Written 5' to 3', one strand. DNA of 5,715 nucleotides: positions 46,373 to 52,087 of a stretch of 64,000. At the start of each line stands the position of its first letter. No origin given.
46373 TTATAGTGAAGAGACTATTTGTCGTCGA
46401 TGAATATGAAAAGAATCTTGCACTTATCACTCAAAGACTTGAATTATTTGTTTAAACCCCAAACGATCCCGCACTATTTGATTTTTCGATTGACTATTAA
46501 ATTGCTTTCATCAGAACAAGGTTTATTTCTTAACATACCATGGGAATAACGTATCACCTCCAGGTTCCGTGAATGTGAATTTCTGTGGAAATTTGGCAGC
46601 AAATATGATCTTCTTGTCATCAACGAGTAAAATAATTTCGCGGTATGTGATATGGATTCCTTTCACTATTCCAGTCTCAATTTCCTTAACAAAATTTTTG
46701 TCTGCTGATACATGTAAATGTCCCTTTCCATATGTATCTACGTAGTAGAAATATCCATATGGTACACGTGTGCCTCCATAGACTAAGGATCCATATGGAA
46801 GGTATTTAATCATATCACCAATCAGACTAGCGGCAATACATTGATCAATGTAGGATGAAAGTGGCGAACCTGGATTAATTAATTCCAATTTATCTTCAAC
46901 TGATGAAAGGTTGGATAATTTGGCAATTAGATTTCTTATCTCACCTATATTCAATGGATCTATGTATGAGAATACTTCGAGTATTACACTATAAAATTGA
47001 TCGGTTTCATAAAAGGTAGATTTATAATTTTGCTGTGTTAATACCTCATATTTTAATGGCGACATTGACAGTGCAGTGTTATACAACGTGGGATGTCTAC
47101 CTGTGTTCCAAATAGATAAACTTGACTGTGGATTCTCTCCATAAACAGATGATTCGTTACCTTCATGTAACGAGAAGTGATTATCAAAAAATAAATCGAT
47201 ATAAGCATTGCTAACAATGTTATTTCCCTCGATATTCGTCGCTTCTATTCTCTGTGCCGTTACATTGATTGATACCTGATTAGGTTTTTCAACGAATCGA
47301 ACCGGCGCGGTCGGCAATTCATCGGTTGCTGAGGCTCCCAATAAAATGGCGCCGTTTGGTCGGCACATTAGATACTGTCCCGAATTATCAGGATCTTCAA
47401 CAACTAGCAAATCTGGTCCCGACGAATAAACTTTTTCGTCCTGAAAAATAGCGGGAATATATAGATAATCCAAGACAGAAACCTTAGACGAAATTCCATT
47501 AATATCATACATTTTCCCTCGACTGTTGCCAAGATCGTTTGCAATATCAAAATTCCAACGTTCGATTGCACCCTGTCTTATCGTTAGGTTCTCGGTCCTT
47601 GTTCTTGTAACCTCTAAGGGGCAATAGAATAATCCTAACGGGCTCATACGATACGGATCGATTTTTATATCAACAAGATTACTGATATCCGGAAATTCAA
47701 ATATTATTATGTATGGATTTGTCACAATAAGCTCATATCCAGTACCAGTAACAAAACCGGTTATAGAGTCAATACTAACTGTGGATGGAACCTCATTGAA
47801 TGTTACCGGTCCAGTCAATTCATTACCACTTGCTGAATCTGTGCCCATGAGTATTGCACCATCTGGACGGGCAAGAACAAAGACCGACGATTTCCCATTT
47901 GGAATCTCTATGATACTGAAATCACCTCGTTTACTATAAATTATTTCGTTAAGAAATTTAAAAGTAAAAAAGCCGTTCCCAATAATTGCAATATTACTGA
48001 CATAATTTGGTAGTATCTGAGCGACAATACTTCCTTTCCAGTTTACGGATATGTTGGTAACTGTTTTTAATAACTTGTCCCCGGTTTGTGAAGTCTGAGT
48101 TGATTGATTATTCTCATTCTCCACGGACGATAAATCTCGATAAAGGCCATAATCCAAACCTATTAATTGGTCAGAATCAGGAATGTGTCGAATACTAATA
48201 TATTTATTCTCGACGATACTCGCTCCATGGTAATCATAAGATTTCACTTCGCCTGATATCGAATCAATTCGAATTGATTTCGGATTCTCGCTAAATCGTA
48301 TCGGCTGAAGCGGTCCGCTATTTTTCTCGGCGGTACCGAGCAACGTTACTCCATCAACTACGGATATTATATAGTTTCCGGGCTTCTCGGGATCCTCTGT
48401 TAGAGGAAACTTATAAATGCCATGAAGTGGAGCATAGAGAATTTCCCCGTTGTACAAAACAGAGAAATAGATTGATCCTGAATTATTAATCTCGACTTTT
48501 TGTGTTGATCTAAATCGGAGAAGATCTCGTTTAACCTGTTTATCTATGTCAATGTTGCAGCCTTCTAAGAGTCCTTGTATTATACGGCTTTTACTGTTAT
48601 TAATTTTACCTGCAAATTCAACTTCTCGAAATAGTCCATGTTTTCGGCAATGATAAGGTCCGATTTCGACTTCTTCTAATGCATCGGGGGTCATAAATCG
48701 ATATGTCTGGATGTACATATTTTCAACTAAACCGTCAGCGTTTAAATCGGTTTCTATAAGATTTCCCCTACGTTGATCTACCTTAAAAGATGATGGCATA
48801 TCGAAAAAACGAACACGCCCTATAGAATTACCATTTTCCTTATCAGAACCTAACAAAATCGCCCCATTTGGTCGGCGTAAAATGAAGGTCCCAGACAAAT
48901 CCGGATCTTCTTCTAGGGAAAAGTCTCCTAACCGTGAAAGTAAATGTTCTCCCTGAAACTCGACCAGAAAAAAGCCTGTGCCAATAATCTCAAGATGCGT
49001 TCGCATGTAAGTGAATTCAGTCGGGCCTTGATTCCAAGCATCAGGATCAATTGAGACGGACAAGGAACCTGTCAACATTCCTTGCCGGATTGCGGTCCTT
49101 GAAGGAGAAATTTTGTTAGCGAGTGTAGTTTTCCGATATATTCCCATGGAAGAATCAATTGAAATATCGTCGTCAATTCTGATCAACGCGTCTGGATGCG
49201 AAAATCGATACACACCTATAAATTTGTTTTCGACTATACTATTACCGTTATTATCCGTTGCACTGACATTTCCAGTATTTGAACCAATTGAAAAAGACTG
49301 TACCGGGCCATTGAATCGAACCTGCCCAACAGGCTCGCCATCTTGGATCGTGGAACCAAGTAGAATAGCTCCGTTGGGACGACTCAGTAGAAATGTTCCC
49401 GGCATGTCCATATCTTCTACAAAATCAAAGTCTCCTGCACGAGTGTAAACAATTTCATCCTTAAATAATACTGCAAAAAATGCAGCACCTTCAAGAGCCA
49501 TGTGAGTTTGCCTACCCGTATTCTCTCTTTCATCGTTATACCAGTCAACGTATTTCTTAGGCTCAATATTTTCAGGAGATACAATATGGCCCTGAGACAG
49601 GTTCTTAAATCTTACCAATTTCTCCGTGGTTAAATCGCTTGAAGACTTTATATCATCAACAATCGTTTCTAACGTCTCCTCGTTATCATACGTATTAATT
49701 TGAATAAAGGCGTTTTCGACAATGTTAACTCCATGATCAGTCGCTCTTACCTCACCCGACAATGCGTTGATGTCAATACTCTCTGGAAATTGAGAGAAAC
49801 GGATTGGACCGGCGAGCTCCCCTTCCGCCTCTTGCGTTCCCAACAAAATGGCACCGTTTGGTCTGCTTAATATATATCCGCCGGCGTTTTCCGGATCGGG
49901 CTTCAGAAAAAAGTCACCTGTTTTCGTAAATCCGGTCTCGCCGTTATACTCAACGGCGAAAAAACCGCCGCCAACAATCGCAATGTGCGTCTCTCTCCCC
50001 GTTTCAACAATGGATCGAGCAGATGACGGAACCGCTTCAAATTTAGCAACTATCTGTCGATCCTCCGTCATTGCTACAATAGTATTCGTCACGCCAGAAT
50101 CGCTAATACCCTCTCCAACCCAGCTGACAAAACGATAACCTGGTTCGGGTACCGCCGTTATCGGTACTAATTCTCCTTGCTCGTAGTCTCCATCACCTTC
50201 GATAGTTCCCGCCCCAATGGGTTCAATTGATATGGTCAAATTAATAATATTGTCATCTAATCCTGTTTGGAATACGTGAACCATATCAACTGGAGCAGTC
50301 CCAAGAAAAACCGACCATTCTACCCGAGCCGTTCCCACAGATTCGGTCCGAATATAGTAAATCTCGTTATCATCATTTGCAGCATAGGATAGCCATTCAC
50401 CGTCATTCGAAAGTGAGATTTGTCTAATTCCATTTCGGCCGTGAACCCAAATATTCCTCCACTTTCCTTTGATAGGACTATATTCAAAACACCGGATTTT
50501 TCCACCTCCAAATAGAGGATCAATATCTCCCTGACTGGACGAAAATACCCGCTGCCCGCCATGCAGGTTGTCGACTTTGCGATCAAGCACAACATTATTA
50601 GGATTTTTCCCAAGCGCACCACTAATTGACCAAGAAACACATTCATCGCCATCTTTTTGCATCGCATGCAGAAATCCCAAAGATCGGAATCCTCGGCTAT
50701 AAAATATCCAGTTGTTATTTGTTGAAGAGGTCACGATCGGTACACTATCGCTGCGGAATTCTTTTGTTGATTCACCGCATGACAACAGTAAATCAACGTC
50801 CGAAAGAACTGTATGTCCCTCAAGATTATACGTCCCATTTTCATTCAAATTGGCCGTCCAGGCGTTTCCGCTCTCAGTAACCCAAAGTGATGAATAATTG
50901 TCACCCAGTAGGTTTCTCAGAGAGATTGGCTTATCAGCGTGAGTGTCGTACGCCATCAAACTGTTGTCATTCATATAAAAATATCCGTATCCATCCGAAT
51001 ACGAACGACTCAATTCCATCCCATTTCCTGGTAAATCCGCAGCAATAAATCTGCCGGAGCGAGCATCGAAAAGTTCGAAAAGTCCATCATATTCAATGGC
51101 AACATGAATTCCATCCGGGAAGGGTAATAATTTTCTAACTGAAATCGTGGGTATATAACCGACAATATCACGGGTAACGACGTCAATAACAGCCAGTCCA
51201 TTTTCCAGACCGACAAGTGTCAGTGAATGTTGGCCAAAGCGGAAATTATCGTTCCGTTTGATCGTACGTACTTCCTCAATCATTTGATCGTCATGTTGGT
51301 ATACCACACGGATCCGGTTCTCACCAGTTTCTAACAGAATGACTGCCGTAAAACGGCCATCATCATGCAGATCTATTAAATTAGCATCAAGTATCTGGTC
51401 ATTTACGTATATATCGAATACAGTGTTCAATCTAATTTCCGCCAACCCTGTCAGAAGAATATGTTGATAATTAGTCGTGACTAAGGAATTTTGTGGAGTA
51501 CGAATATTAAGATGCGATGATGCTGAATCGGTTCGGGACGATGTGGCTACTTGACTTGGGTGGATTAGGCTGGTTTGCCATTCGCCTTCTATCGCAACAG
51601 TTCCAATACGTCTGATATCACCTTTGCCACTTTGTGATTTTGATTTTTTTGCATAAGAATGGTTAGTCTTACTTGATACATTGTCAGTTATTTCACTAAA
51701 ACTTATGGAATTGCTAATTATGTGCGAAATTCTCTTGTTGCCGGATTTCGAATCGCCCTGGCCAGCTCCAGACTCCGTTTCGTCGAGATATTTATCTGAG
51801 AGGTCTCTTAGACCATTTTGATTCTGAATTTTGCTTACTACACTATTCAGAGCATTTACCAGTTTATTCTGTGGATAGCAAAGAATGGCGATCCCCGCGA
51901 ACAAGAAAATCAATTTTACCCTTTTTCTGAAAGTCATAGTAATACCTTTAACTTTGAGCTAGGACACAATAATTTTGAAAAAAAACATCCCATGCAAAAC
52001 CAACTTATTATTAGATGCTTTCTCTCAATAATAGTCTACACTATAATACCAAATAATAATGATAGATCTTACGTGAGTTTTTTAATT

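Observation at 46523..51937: Giant Sec-type secreted proteins built from about six concatenated flagellar rod/hook (FlgG/FlgE)-like modules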

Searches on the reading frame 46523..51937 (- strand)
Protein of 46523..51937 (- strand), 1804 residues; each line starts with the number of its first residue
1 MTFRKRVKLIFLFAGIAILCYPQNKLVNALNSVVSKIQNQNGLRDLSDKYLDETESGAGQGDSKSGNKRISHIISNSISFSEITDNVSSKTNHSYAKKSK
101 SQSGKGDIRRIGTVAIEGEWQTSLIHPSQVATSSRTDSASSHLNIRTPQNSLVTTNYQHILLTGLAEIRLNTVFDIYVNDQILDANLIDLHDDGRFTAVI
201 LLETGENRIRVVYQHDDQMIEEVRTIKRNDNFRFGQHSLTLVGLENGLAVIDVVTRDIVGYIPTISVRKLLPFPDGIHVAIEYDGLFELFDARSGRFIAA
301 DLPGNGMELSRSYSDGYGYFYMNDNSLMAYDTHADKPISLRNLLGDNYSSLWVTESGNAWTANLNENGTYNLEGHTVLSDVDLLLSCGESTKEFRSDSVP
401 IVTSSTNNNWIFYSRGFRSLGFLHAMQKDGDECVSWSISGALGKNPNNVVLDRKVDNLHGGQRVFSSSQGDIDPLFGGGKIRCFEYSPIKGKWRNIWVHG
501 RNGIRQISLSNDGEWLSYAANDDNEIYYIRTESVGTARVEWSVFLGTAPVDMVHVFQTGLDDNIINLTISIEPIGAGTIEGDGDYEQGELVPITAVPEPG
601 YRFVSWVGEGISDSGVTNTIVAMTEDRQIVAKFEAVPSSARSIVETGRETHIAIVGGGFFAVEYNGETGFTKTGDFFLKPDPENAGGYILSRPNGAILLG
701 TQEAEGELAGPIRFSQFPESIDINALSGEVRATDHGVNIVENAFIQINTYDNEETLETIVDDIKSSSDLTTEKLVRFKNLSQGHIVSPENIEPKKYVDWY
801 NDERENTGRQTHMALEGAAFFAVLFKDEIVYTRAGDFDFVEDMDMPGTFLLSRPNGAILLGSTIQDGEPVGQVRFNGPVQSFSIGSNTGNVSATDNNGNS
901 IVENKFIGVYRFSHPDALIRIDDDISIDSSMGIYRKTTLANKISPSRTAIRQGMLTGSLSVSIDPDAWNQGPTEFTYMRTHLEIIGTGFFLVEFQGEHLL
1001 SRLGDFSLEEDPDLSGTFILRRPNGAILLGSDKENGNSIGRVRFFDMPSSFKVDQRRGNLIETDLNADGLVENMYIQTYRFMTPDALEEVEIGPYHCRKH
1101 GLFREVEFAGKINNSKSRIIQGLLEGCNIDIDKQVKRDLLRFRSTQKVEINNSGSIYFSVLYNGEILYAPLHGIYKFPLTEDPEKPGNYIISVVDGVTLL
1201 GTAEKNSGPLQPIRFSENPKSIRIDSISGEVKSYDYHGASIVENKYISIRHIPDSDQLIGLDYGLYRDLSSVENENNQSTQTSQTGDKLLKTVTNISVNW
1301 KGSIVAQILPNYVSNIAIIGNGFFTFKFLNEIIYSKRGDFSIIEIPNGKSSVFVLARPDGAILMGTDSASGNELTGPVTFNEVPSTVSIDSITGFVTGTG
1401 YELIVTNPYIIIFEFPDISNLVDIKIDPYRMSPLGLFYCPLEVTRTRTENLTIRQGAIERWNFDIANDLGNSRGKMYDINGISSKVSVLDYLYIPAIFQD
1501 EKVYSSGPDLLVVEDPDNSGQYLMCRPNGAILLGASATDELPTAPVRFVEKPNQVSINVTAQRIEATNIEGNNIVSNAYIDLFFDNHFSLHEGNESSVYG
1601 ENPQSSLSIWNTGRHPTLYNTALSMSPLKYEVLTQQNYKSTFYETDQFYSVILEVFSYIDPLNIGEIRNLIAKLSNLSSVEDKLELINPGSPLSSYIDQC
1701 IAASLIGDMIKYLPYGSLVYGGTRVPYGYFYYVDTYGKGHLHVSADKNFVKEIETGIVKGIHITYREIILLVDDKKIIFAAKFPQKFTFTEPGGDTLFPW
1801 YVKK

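Call 5: search_protein_families(library=pfam, proteins=[window:46523-51937:-], max_evalue=1)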
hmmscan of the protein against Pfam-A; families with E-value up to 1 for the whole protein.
window:46523-51937:- (1804 aa): 6 families
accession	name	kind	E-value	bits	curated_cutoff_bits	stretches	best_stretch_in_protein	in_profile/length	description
PF18998.6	Flg_new_2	-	1.1e-14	54.6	23.6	1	568-636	2-72/73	Divergent InlB B-repeat domain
PF22692.1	LlgE_F_G_D1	-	3.2e-14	53.2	27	2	814-885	1-57/64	Flagellar hook protein FlgE/F/G D1 domain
PF09136.16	Glucodextran_B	-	0.00059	20.1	27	1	143-228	3-81/83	Glucodextranase, domain B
PF10126.14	Nit_Regul_Hom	-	0.01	16.2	23.8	0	987-1030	27-69/107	Uncharacterized protein, homolog of nitrogen regulatory protein PII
PF02234.24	CDI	-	0.12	12.9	25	1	1453-1468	22-37/49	Cyclin-dependent kinase inhibitor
PF24797.1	Beta-prop_WDR35_TULP_N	-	0.19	11.3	80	1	1187-1263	137-212/332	WDR35/TULP4 N-terminal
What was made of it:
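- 50030..50236 (-): A residues 568-636: divergent InlB B-repeat domain (PF18998). E = 1.1e-14, 54.6 bits against a cut-off of 23.6 (call 5).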

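Call 6: search_protein_families(library=ncbifam, proteins=[window:46523-51937:-], max_evalue=1)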
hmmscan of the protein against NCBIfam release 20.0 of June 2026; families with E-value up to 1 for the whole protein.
window:46523-51937:- (1804 aa): 15 families
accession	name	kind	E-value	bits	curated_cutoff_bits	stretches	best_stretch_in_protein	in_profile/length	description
TIGR02490.1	flgF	equivalog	1.6e-31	109.6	178.5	4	798-922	62-172/218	flagellar basal-body rod protein FlgF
NF009278.1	PRK12636.1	equivalog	7.4e-25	88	350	3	804-929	85-196/263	flagellar basal body rod protein FlgG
TIGR03506.1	FlgEFG_subfam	subfamily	4.7e-21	75.9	70.25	3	805-841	72-109/351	flagellar hook-basal body complex protein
NF004238.1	PRK05682.1-1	equivalog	5.3e-14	52.3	400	3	643-679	72-108/414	flagellar hook protein FlgE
NF004241.1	PRK05682.1-5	equivalog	8.8e-13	48.1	469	3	806-884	87-160/446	flagellar hook protein FlgE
TIGR02488.1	flgG_G_neg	equivalog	2.1e-12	47.1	252.75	2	804-920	84-184/259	flagellar basal-body rod protein FlgG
NF004243.1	PRK05682.2-2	equivalog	4.9e-12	45.6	801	3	956-1038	57-134/420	flagellar hook protein FlgE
NF005286.1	PRK06803.1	equivalog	5.7e-09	35.6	467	2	642-755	65-168/402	flagellar hook protein FlgE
NF009332.0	PRK12690.1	equivalog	4.2e-08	32.8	288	2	968-1014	67-113/239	flagellar hook-basal body complex protein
NF009331.1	PRK12689.1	equivalog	2.3e-07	30.2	347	2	642-730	77-151/252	flagellar basal-body rod protein FlgF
NF009280.2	PRK12640.1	subfamily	3.3e-07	30.1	210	2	638-678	66-107/246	flagellar basal body rod protein FlgF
NF009456.0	PRK12816.1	equivalog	2.6e-06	27.3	416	1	805-842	87-125/264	flagellar basal body rod protein FlgG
NF009282.1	PRK12642.1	equivalog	0.005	16.2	242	0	794-842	60-108/239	flagellar basal-body rod protein FlgF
TIGR02543.1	List_Bact_rpt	repeat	0.13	12.6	20.95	1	599-635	4-42/44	TIGR02543 family repeat protein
NF007197.1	PRK09618.1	equivalog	0.15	12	129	1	1635-1712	17-95/138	flagellar hook assembly protein FlgD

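Call 12: find_homologous_proteins(query=window:46523-51937:-, max_evalue=0.00001)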
Query window:46523-51937:- (1804 aa): 3 proteins with E <= 0.00001 among 8000 candidates.
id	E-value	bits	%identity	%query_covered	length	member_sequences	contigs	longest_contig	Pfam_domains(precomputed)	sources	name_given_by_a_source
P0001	0.0e+0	4118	100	100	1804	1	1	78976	PF22692.2,PF18998.7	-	-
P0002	0.0e+0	2171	62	90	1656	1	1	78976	PF22692.2,PF18998.7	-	-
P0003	1.3e-26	110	31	6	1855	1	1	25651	PF09479.17,PF18962.8,PF18998.7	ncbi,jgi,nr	ncbi:MAG: InlB B-repeat-containing protein [Bacteroidales bacterium]|jgi:hypothetical protein|nr:Inl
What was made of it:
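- Closest known: InlB B-repeat. Same: They share the single InlB B-repeat domain: 31% identity over 6% of A (call 12) and PF18998 (call 5).
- Tried and rejected: the word-indexed search of the full protein (call 12; only self, the paralog and an InlB-repeat protein);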

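Call 13: find_encoding_contigs(protein=window:46523-51937:-, flank=10000, max_places=5)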
Protein window:46523-51937:- (1804 aa): no gene with exactly this product is on record in the collection.

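Call 14: find_related_loci(query=window:46523-51937:-, collection=genome_contigs, flank=10000)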
Query window:46523-51937:- (1804 aa) in genome_contigs; peptide patterns used: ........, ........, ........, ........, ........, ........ (x = any residue, [..] = any of these).
18 stretches matched a pattern, but none encodes a relative of the query by tblastn (E <= 1e-3).
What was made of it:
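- Tried and rejected: the genome_contigs scan (call 14);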

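Call 43: find_related_loci(query=A2, collection=metagenome_contigs, flank=10000)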
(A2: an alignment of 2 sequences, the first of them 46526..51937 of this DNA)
Query A2 (1804 aa) in metagenome_contigs; peptide patterns used: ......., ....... (x = any residue, [..] = any of these).
239 stretches matched a pattern, but none encodes a relative of the query by tblastn (E <= 1e-3).

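Call 69: search_protein_families(library=padloc, proteins=[window:46523-51937:-], max_evalue=0.001)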
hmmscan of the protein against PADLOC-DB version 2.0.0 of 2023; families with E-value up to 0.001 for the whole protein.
window:46523-51937:- (1804 aa): 0 families

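Call 77: search_dna_similar(query=window:46523-51937:-, collection=plasmids, mode=protein, max_evalue=0.001, max_rows=15)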
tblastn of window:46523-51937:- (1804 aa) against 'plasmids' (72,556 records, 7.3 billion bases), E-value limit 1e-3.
No match.

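Call 78: search_dna_similar(query=window:46523-51937:-, collection=phages, mode=protein, max_evalue=0.001, max_rows=10)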
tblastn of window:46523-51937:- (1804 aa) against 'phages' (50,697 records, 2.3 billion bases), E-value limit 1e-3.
Records with a match: 1; places in all: 1; records where one place covers at least 80% of the query: 0.
Best place of each record, by identity: <60% 1.
By first word of the organism name: Oscillospirales 1.
By host as written in the record: Oscillospirales 1.
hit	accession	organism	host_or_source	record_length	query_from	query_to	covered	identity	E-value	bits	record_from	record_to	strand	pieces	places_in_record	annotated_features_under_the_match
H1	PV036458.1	Oscillospirales phage IMGVR 15609780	Oscillospirales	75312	569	658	5%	34.4%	7e-4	51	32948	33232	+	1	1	hypothetical protein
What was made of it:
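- Tried and rejected: tblastn against plasmids and phages (calls 77, 78; only an InlB-repeat hit).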

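Call 87: find_encoding_contigs(protein=P0002, flank=10000, max_places=4)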
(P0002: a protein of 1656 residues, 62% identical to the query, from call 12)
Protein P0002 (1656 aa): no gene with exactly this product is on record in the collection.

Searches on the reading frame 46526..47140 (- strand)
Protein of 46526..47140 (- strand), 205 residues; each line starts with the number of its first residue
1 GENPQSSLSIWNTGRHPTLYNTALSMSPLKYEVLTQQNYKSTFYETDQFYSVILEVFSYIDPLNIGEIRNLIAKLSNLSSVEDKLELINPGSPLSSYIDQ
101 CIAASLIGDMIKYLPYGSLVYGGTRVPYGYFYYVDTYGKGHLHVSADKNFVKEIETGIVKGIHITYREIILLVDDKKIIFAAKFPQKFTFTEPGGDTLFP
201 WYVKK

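Call 50: search_protein_families(library=pfam, proteins=[window:46526-47140:-], max_evalue=10)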
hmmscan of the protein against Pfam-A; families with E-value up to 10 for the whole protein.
window:46526-47140:- (205 aa): 1 family
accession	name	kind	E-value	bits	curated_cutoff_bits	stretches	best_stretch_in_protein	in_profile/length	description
PF18794.7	HSM3_C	-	0.052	13.6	25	1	48-84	34-70/177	DNA mismatch repair protein HSM3, C terminal domain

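Call 52: search_solved_structures(query=window:46526-47140:-, max_evalue=10)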
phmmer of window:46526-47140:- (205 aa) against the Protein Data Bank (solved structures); distinct sequences matched with E-value up to 10: 3.
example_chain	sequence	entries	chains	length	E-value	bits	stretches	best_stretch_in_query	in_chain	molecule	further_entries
6p4g_D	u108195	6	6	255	0.63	13.3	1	87-162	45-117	uS5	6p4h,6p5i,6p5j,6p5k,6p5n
9qr1_C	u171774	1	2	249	1.8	11.9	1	86-134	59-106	coenzyme-B sulfoethylthiotransferase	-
9ebc_G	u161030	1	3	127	5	10.4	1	121-141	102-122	HC-5 Fab heavy chain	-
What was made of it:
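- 46526..47140 (-): A residues 1600-1804: private C-terminal domain, no known family. No Pfam or PDB sequence hit (calls 50, 52).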
